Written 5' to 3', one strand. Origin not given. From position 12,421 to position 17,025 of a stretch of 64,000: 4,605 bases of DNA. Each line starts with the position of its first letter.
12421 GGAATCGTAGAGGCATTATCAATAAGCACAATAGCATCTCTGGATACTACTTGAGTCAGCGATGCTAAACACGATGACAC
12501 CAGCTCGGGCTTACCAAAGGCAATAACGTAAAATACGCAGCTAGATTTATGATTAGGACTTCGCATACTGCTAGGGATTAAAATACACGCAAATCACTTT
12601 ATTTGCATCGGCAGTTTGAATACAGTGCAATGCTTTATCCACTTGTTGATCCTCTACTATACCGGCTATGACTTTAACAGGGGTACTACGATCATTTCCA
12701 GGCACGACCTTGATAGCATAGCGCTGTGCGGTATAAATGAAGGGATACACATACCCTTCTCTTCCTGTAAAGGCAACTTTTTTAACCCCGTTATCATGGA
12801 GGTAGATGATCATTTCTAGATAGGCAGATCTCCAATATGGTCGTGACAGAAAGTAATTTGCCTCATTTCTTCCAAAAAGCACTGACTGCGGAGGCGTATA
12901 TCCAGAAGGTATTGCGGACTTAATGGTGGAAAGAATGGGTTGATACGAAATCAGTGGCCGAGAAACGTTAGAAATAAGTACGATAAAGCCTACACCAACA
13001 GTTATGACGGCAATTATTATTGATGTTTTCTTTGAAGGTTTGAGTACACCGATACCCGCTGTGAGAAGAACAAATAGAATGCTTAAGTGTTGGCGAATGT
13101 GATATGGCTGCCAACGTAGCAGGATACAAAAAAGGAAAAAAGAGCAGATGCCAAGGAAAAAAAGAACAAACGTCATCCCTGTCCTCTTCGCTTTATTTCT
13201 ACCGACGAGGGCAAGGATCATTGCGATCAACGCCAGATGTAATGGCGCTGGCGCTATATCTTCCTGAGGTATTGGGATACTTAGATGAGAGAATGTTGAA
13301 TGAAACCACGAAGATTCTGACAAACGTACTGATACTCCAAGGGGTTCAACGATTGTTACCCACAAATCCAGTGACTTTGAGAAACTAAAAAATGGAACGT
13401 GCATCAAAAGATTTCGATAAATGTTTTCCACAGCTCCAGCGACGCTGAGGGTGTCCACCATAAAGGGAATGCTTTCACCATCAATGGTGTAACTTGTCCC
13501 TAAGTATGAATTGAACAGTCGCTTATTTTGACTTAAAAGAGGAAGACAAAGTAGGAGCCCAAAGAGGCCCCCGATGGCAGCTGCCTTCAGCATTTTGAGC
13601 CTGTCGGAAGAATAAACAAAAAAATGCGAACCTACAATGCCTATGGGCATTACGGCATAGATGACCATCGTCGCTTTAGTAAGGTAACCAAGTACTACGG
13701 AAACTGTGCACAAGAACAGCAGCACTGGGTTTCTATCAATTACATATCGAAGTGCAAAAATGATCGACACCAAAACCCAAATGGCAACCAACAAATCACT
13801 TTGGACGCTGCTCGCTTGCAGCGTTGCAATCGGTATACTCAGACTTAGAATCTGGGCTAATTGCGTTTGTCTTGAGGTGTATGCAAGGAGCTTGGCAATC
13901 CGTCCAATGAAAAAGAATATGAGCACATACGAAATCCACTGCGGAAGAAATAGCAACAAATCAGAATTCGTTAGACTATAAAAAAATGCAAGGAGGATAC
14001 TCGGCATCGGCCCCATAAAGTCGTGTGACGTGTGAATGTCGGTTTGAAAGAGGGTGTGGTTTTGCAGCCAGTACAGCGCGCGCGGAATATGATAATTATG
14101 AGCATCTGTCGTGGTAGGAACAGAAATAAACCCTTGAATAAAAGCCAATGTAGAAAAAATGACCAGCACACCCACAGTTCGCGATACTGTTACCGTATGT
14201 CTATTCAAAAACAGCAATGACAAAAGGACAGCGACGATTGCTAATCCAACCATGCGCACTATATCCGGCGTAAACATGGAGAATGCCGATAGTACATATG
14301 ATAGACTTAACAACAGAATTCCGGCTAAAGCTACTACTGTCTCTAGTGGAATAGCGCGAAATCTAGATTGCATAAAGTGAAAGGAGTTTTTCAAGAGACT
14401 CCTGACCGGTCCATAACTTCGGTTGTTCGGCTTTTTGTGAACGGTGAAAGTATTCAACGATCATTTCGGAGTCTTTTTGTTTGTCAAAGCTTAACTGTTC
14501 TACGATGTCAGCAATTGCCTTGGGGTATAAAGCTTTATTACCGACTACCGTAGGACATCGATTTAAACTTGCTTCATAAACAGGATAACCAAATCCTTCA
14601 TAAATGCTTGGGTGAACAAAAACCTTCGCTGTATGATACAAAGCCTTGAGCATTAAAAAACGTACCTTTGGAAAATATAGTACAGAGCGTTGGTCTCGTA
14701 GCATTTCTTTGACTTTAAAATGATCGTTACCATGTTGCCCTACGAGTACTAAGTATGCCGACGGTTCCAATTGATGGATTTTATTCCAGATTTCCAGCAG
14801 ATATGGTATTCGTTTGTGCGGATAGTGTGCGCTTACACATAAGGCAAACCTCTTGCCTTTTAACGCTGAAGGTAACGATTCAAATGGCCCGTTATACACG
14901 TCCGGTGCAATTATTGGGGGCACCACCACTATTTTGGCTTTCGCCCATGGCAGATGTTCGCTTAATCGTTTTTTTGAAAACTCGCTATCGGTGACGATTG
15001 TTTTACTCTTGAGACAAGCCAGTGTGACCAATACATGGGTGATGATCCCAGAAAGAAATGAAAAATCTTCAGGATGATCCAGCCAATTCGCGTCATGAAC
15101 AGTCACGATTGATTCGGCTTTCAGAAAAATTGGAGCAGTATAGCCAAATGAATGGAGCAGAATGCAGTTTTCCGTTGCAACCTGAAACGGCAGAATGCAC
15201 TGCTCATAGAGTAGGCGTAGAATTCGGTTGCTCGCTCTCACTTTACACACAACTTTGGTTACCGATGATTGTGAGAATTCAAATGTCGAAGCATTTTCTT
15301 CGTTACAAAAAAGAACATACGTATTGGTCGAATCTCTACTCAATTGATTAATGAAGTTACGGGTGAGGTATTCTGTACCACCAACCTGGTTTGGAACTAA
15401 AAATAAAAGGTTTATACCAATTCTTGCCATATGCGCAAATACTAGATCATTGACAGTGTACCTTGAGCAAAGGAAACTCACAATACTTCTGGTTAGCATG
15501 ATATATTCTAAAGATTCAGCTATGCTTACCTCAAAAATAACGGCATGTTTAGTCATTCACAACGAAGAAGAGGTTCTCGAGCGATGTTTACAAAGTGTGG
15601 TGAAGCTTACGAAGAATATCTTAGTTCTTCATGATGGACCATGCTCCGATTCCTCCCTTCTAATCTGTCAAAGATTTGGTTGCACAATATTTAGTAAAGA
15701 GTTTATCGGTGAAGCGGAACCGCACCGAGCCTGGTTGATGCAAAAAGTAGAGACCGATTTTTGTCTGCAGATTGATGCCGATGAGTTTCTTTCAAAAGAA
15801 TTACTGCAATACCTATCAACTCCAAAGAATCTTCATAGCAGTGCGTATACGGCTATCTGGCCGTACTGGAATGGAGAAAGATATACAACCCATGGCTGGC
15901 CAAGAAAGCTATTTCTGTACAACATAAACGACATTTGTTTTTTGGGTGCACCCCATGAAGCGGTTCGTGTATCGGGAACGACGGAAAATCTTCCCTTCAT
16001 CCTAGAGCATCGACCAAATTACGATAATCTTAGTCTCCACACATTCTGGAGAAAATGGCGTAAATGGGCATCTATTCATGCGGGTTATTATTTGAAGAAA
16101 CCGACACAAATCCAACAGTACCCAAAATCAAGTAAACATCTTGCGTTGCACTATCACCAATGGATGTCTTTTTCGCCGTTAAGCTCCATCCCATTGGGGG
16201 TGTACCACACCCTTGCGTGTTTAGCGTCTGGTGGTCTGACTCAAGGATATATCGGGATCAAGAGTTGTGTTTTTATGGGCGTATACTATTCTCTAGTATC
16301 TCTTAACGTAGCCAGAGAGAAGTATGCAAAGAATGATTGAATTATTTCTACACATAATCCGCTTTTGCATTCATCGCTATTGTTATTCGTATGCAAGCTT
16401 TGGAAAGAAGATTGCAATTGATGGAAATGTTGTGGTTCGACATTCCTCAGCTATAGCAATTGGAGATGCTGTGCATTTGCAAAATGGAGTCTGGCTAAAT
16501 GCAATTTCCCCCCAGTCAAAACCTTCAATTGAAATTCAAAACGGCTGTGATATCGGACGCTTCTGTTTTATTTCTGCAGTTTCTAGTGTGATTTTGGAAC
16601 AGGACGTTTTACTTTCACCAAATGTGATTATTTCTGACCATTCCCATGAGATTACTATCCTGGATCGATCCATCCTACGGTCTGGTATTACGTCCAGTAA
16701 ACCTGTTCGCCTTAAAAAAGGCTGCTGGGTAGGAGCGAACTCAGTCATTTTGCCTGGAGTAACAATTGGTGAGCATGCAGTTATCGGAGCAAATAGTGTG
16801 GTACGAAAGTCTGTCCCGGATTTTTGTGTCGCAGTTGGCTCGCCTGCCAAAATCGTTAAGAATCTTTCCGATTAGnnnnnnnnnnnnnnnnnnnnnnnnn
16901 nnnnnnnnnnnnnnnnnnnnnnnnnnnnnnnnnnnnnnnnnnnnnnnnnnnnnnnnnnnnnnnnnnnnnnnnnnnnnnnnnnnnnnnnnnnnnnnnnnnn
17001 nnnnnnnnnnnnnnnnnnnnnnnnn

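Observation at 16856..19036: GT-C-like membrane domain fused to a zinc-ribbon SAM methyltransferase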

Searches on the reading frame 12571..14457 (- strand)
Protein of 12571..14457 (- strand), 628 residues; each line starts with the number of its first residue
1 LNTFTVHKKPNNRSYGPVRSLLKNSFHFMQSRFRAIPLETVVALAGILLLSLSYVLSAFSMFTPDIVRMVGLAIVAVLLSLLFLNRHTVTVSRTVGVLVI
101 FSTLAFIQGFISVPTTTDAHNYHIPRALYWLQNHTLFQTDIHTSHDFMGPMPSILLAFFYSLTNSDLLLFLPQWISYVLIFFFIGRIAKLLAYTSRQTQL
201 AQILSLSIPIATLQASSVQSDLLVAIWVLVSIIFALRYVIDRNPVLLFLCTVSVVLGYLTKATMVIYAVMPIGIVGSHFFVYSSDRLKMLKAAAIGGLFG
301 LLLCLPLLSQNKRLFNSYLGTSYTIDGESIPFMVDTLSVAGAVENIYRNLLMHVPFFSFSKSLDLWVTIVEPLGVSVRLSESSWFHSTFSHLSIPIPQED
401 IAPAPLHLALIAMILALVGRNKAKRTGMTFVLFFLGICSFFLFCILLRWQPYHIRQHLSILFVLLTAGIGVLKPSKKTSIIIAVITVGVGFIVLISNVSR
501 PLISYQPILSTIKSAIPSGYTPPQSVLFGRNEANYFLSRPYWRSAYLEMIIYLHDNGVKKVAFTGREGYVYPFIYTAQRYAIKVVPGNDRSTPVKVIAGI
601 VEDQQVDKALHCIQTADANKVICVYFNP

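Call 3: search_protein_families(library=pfam, proteins=[window:12571-14457:-], max_evalue=0.01)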
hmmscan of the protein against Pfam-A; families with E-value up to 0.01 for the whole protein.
window:12571-14457:- (628 aa): 1 family
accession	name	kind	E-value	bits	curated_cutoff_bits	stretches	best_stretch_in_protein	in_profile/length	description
PF13231.12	PMT_2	-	3.5e-07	31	26.1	1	150-308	4-158/160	Dolichyl-phosphate-mannose-protein mannosyltransferase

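Call 4: search_protein_families(library=ncbifam, proteins=[window:12571-14457:-], max_evalue=0.01)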
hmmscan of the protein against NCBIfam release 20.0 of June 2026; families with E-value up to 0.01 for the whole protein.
window:12571-14457:- (628 aa): 0 families

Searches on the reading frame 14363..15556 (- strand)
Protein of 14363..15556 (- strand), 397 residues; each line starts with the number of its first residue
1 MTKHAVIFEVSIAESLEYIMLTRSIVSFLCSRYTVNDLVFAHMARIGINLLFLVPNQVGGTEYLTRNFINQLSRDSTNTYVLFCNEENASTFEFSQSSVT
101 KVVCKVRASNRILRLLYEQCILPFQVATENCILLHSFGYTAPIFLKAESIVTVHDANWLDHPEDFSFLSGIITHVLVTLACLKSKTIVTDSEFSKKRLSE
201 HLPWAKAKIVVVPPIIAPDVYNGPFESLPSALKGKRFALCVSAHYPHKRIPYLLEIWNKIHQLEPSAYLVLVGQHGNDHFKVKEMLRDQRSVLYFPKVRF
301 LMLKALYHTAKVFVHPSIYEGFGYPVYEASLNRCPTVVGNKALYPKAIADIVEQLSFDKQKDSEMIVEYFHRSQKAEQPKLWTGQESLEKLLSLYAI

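Call 3: search_protein_families(library=pfam, proteins=[window:14363-15556:-], max_evalue=0.01)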
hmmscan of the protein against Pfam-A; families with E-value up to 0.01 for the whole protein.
window:14363-15556:- (397 aa): 4 families
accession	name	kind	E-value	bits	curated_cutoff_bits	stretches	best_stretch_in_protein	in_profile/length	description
PF00534.26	Glycos_transf_1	-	4.5e-17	62.5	26.4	1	233-370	13-152/172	Glycosyl transferases group 1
PF13692.12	Glyco_trans_1_4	-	6.3e-13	49.6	27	1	238-359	4-126/142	Glycosyl transferases group 1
PF13439.12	Glyco_transf_4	-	5.5e-06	27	28.5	1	58-218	1-168/170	Glycosyltransferase Family 4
PF20706.3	GT4-conflict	-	0.0026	17.2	26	1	303-368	275-335/385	Family 4 Glycosyltransferase in conflict systems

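Call 4: search_protein_families(library=ncbifam, proteins=[window:14363-15556:-], max_evalue=0.01)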
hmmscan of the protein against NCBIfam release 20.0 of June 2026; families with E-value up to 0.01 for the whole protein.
window:14363-15556:- (397 aa): 7 families
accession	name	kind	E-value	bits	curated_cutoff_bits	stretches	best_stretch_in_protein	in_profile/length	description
NF038229.1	Glyco4_Geo_Pelo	equivalog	2.4e-08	33.4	400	1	183-330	109-258/338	GPMC system family 4 glycosyltransferase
TIGR03999.1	thiol_BshA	equivalog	4.1e-06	26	273.7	1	176-347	137-310/375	N-acetyl-alpha-D-glucosaminyl L-malate synthase BshA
TIGR04157.1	glyco_rSAM_CFB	subfamily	0.00017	20.7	400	1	248-337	240-328/406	TIGR04157 family glycosyltransferase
TIGR04047.1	MSMEG_0565_glyc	hypoth_equivalog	0.0003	20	259.85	1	252-342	210-309/373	MSMEG_0565 family glycosyltransferase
NF038295.1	EPS_HpsP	equivalog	0.00076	18.6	550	1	246-349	218-327/388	hormogonium polysaccharide biosynthesis glycosyltransferase HpsP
TIGR02149.1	glgA_Coryne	subfamily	0.0019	17.4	302.4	1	281-347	254-321/391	glycogen synthase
TIGR02470.1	sucr_synth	equivalog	0.0053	14.9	810.4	1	309-383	643-718/784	sucrose synthase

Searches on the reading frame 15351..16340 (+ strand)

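Call 3: search_protein_families(library=pfam, proteins=[window:15351-16340:+], max_evalue=0.01)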
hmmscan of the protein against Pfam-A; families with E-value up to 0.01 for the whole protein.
window:15351-16340:+ (329 aa): 2 families
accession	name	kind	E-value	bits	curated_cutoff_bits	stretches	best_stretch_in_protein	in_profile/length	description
PF00535.33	Glycos_transf_2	-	4.2e-07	30.5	23.3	1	66-157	3-101/168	Glycosyl transferase family 2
PF13704.12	Glyco_tranf_2_4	-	0.0003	21.6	27.5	1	70-148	1-85/98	Glycosyl transferase family 2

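Call 4: search_protein_families(library=ncbifam, proteins=[window:15351-16340:+], max_evalue=0.01)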
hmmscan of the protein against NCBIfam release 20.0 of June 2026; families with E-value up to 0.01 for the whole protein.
window:15351-16340:+ (329 aa): 1 family
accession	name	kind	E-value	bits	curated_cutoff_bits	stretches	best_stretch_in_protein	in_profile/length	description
TIGR04195.1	S_glycosyl_SunS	equivalog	2.7e-05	23.2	350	1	60-150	56-147/421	SunS family peptide S-glycosyltransferase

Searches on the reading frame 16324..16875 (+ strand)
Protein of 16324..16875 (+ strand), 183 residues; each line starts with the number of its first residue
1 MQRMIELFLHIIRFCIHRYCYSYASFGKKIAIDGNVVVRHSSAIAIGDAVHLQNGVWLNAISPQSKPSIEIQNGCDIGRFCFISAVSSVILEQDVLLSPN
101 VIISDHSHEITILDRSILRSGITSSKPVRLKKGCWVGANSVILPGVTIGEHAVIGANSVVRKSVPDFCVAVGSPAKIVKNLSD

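Call 3: search_protein_families(library=pfam, proteins=[window:16324-16875:+], max_evalue=0.01)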
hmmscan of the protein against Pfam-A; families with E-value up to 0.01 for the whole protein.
window:16324-16875:+ (183 aa): 4 families
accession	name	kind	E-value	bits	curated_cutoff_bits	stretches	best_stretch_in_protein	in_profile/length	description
PF00132.30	Hexapep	-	1e-14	53.9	27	1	128-162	2-36/36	Bacterial transferase hexapeptide (six repeats)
PF14602.12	Hexapep_2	-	2.1e-10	40.6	27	1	128-160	2-32/34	Hexapeptide repeat of succinyl-transferase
PF25084.1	LbH_EIF2B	-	0.00024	21.5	54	0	75-148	39-105/105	EIF2B subunit epsilon LbH domain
PF24894.1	Hexapep_GlmU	-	0.0053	17.3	23.3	0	112-163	27-74/104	GlmU-like, C-terminal hexapeptide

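Call 4: search_protein_families(library=ncbifam, proteins=[window:16324-16875:+], max_evalue=0.01)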
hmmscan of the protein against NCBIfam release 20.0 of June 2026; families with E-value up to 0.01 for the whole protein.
window:16324-16875:+ (183 aa): 46 families (the best 25 are shown)
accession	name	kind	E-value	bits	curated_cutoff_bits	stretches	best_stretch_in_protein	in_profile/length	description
NF007240.0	PRK09677.1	equivalog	2.2e-24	86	243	1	32-180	32-183/192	putative lipopolysaccharide biosynthesis O-acetyl transferase WbbJ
TIGR03570.1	NeuD_NnaD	subfamily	6.1e-19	68.4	160.8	1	58-176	87-202/202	NeuD/PglB/VioB family sugar acetyltransferase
NF007797.0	PRK10502.1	subfamily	7e-19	68.2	192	1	71-179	75-177/183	WcaF family extracellular polysaccharide biosynthesis acetyltransferase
NF007499.0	PRK10092.1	equivalog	3.3e-18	66.1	314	1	81-181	86-183/183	maltose O-acetyltransferase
NF041874.1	EPS_EpsC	equivalog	8.5e-18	64.6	150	1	68-180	61-166/168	serine O-acetyltransferase EpsC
NF007076.0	PRK09527.1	equivalog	1.8e-16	60.1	347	1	88-183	95-187/203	galactoside O-acetyltransferase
TIGR03308.1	phn_thr-fam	hypoth_equivalog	3.3e-14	53.2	201.65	1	124-180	105-161/204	phosphonate metabolim protein, transferase hexapeptide repeat family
TIGR03532.1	DapD_Ac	equivalog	1.2e-13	51.3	231.75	1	123-182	156-215/231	2,3,4,5-tetrahydropyridine-2,6-dicarboxylate N-acetyltransferase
TIGR01172.1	cysE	equivalog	3.5e-13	49.9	210.65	1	68-176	61-162/162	serine O-acetyltransferase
NF058585.1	HptprglPActTf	PfamEq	3.4e-12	46.3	300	1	128-180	107-159/172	heptaprenylglyceryl phosphate O-acetyltransferase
NF038307.1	EPS_acetyl_HpsU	equivalog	4.3e-12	46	305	1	69-177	72-174/178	hormogonium polysaccharide biosynthesis acetyltransferase HpsU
NF000311.1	Vat_ABCDEFH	equivalog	2.6e-11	43.5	300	1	132-180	115-163/201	Vat family streptogramin A O-acetyltransferase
NF050158.1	CarbAnhydGPos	equivalog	4e-11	42.9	250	1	108-183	68-145/172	gamma carbonic anhydrase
TIGR04008.1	WcaF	equivalog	4.9e-11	42.8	326.3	1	76-180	73-177/180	colanic acid biosynthesis acetyltransferase WcaF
NF007564.0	PRK10191.1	equivalog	1.6e-10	40.6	196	1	69-177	58-158/162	colanic acid biosynthesis acetyltransferase WcaB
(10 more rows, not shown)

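Call 40: find_encoding_contigs(protein=window:16324-16875:+, flank=4000, max_places=6)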
Protein window:16324-16875:+ (183 aa): 5 contigs read that carry it; 4 places shown.
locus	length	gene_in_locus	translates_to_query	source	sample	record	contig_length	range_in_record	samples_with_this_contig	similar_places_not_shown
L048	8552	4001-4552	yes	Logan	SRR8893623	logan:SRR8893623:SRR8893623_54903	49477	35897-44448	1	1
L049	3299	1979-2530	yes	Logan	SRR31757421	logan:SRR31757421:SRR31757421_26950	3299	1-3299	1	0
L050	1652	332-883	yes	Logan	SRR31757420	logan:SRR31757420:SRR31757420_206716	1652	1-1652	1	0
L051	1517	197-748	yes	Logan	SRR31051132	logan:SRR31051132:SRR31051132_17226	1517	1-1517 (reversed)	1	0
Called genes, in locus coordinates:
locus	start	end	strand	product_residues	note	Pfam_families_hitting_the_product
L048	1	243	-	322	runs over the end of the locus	PF13641:Glyco_tranf_2_3, PF00535:Glycos_transf_2, PF13506:Glyco_transf_21 (weak), PF13632:Glyco_trans_2_3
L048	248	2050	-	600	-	PF13231:PMT_2 (weak)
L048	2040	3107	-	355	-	PF13439:Glyco_transf_4 (weak), PF00534:Glycos_transf_1, PF13692:Glyco_trans_1_4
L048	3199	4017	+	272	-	PF00535:Glycos_transf_2 (weak)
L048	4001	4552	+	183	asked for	PF25087:GMPPB_C (faint), PF00132:Hexapep, PF14602:Hexapep_2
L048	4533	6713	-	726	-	PF13489:Methyltransf_23, PF07021:MetW, PF13847:Methyltransf_31, PF08241:Methyltransf_11, PF08242:Methyltransf_12, PF13649:Methyltransf_25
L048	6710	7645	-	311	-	-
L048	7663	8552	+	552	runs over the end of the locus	PF26626:DUF8201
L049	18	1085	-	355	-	PF13439:Glyco_transf_4 (weak), PF00534:Glycos_transf_1, PF13692:Glyco_trans_1_4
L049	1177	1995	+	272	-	PF00535:Glycos_transf_2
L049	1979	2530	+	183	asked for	PF25087:GMPPB_C (faint), PF00132:Hexapep, PF14602:Hexapep_2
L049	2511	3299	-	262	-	?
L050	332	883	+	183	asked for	PF25087:GMPPB_C (faint), PF00132:Hexapep, PF14602:Hexapep_2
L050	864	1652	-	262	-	?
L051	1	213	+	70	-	?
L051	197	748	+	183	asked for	PF25087:GMPPB_C (faint), PF00132:Hexapep, PF14602:Hexapep_2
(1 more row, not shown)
